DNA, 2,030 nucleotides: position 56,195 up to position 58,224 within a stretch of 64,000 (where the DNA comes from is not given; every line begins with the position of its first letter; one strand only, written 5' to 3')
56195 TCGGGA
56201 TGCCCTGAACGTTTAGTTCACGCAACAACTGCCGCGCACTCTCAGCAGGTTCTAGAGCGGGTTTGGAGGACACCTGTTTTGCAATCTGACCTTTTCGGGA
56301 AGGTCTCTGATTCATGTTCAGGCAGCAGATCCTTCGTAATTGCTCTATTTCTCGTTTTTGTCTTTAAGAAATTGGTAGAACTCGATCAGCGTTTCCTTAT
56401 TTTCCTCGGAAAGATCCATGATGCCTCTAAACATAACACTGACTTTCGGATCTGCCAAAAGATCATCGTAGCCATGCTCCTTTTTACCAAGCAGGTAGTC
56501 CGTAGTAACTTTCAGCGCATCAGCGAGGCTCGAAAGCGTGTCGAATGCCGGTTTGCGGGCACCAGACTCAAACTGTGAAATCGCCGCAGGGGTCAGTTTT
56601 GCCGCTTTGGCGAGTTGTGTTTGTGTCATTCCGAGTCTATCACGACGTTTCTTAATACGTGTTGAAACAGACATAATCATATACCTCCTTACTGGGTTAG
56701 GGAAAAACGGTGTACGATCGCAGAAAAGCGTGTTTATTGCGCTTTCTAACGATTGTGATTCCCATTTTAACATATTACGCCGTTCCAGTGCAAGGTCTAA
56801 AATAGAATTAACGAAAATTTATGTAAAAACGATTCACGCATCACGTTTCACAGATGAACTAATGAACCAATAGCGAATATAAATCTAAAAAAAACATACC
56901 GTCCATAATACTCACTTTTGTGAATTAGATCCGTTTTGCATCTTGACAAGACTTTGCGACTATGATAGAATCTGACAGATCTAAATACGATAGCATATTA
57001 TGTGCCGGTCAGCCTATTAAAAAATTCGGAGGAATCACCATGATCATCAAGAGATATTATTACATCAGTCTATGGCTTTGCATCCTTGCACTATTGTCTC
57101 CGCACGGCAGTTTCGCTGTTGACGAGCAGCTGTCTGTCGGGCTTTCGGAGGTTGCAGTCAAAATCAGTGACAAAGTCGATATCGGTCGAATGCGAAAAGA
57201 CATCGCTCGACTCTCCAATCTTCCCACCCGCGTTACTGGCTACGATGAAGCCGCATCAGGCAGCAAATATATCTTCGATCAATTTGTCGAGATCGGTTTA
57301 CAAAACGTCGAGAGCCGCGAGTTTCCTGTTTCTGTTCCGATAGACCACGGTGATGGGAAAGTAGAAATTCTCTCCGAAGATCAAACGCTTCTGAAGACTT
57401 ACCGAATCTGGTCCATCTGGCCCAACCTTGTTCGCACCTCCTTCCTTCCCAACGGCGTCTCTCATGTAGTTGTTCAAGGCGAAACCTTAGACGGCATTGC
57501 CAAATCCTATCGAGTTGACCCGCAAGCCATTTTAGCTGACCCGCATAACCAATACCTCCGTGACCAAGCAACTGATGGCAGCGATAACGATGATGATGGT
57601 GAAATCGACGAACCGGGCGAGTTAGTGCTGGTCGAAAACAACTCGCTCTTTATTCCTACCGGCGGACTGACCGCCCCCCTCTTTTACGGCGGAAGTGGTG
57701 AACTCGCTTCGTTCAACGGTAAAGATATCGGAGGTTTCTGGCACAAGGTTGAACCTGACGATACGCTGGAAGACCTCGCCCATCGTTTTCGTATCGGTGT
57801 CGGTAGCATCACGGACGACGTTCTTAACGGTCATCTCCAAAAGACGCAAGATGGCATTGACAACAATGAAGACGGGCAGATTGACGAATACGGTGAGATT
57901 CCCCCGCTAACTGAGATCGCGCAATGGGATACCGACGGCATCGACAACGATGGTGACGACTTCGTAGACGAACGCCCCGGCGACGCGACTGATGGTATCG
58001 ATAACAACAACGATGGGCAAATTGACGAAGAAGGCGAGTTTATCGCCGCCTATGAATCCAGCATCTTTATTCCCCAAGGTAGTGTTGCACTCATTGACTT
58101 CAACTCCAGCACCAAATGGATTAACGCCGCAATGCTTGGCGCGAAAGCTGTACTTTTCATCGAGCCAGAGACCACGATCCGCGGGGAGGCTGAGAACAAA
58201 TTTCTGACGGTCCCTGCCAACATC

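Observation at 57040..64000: Giant open reading frame missing from the ORF track: LysM, M28-like peptidase, a long coiled coil and an FtsX/MacB permease fused in one polypeptide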

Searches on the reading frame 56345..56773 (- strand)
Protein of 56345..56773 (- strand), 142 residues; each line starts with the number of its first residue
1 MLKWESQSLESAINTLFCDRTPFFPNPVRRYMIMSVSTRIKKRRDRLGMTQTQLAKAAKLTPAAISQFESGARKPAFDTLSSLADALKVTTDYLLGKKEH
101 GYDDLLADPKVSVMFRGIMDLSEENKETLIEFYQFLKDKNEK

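Call 79: search_protein_families(library=pfam, proteins=[window:56345-56773:-], max_evalue=0.001)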
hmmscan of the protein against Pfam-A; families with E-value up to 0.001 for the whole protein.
window:56345-56773:- (142 aa): 4 families
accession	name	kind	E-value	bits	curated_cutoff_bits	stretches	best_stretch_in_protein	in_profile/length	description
PF01381.28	HTH_3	-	4.5e-16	59.1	23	1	40-94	1-55/55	Helix-turn-helix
PF13560.12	HTH_31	-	4.9e-10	40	27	1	39-91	5-58/64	Helix-turn-helix domain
PF12844.13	HTH_19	-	2.2e-08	34.3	30.2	1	39-97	3-61/64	Helix-turn-helix domain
PF13443.12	HTH_26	-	1.4e-06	28.9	22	1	39-90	1-53/63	Cro/C1-type HTH DNA-binding domain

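Call 102: search_protein_families(library=padloc, proteins=[window:56345-56773:-], max_evalue=0.001)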
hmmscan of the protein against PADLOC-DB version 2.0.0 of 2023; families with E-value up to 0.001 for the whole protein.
window:56345-56773:- (142 aa): 19 families
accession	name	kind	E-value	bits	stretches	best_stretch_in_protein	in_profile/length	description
PDLC04142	capH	-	1.4e-20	72.3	1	32-140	3-102/103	capH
PDLC03949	RmrA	-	9.5e-12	42.4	1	37-101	4-68/363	-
PDLC02926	HTH_VI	-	1.3e-11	42.6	1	38-100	4-66/92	-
PDLC03954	RmrA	-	2.3e-10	37.9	1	37-103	12-78/380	-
PDLC03952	RmrA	-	1.6e-09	35.1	1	36-100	23-87/395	-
PDLC03955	RmrA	-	3.2e-09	34.5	1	43-94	28-79/371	-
PDLC03951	RmrA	-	3.5e-09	34.1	1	37-98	10-71/400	-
PDLC03944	RmrA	-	4.5e-09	33.8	1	38-100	9-71/384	-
PDLC03948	RmrA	-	2.3e-08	31.3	1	37-98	10-71/397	-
PDLC03953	RmrA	-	2.6e-08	31.5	1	35-94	5-64/373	-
PDLC03946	RmrA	-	4.4e-08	30.2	1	37-126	4-87/357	-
PDLC03947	RmrA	-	1.7e-07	28.4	1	36-101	12-77/383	-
PDLC03956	RmrA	-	3.4e-07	27.7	1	40-101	13-75/399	-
PDLC03945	RmrA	-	1.7e-06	25.5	1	38-100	5-67/394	-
PDLC03665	Control_protein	-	6.1e-06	24.4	1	37-96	10-70/77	control protein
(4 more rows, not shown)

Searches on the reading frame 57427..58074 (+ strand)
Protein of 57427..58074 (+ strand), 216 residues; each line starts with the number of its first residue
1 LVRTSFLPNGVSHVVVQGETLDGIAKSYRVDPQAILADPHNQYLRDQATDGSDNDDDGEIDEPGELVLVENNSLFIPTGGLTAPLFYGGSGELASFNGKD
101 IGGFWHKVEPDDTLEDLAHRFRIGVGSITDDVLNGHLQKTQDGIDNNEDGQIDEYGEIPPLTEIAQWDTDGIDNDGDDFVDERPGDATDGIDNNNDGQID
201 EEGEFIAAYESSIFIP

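Call 25: search_protein_families(library=pfam, proteins=[window:57427-58074:+], max_evalue=10)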
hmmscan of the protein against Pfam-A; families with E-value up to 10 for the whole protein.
seq(216 aa): 3 families
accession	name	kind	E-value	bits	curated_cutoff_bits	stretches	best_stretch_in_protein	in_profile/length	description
PF01476.26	LysM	-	5.4e-09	36.3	20.9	2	13-37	1-25/43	LysM domain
PF23473.1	LysM3_LYK4_5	-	0.0065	17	29.3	1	12-37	4-29/48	LYK4/5 LysM3 domain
PF11617.13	Cu-binding_MopE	-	5.5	7.8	27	2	140-154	17-30/30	Putative metal-binding motif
